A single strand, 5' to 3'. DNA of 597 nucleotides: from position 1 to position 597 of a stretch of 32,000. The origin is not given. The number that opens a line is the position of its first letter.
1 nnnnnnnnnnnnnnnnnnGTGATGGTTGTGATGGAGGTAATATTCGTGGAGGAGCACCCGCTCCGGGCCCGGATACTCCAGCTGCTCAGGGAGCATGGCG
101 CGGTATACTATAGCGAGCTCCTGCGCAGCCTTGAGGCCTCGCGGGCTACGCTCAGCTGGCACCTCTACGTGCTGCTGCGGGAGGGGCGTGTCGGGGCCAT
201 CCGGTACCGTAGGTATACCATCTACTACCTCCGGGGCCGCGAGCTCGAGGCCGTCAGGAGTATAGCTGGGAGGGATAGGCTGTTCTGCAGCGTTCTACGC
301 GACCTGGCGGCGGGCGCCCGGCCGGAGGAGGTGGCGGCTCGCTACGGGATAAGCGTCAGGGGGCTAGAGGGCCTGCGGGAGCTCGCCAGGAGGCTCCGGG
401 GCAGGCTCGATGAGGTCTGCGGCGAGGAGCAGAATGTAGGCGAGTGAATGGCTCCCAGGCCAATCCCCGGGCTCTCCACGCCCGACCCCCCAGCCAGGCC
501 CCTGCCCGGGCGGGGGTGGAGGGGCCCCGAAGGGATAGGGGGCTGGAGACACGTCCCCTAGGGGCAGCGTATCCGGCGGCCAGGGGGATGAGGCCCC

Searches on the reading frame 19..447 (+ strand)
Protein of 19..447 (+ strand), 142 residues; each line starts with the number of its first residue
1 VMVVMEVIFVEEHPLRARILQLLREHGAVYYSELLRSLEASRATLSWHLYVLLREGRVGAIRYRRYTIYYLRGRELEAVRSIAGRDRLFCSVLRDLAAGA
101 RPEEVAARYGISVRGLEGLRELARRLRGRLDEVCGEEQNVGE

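Call 3: search_protein_families(library=pfam, proteins=[window:19-447:+], max_evalue=1)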
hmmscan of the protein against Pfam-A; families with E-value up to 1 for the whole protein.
window:19-447:+ (142 aa): 9 families
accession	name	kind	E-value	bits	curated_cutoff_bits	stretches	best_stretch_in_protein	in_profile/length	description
PF12840.13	HTH_20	-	1.1e-08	35.3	27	1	13-54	3-44/51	Helix-turn-helix domain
PF01022.26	HTH_5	-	6.3e-06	26.4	22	1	14-56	2-43/47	Bacterial regulatory protein, arsR family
PF13384.12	HTH_23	-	0.00046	20.4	24.6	1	92-114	10-32/50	Homeodomain-like domain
PF24266.1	HTH_HVO_0163_N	-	0.001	19.5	31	1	16-71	4-59/70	HVO_0163, N-terminal HTH domain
PF01047.28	MarR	-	0.0081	16.5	24.6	1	17-56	6-45/59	MarR family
PF13412.12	HTH_24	-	0.013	15.5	21.9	1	18-57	7-46/48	Winged helix-turn-helix DNA-binding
PF22106.1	NGO1945_C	-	0.052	14.4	27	1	6-40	38-71/93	NGO1945 C-terminal domain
PF24034.1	DUF7343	-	0.062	13.6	27.6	1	17-63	6-53/62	Domain of unknown function (DUF7343)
PF09339.16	HTH_IclR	-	0.51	10.6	22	0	18-56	7-46/52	IclR helix-turn-helix domain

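Call 4: search_protein_families(library=ncbifam, proteins=[window:19-447:+], max_evalue=1)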
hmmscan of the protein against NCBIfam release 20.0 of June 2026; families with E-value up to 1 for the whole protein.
window:19-447:+ (142 aa): 9 families
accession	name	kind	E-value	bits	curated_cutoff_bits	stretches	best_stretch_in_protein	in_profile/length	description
NF033788.1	HTH_metalloreg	subfamily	1.9e-08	34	55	1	13-78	10-75/77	metalloregulator ArsR/SmtB family transcription factor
NF033789.1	repress_SdpR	subfamily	2.6e-05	24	100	1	13-72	7-65/79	autorepressor SdpR family transcription factor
NF053755.1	MsvR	equivalog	6.1e-05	22.8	220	1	12-80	11-81/236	transcriptional factor MsvR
NF047906.1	CdPbTransRegCmtR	equivalog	0.0009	19.1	150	1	13-76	20-82/104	Cd(II)/Pb(II)-sensing metalloregulatory transcriptional regulator CmtR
TIGR01884.1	cas_HTH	subfamily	0.042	13.2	60.2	1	18-61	146-189/202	CRISPR-associated CARF protein Csa3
NF007528.0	PRK10141.1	subfamily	0.044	13.6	97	1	16-58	18-59/117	metalloregulator ArsR/SmtB family transcription factor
NF052532.1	TransRegPagRBaca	equivalog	0.048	13.8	170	1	6-58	19-69/99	transcriptional repressor PagR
NF041413.1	ArsR_Rv2640c_fam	equivalog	0.11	12.9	155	1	13-82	41-112/118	Rv2640c family ArsR-like transcriptional regulator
NF053660.1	ORF80_fam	equivalog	0.16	11.9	95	1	16-70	4-65/70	ORF80 family leucine zipper DNA-binding protein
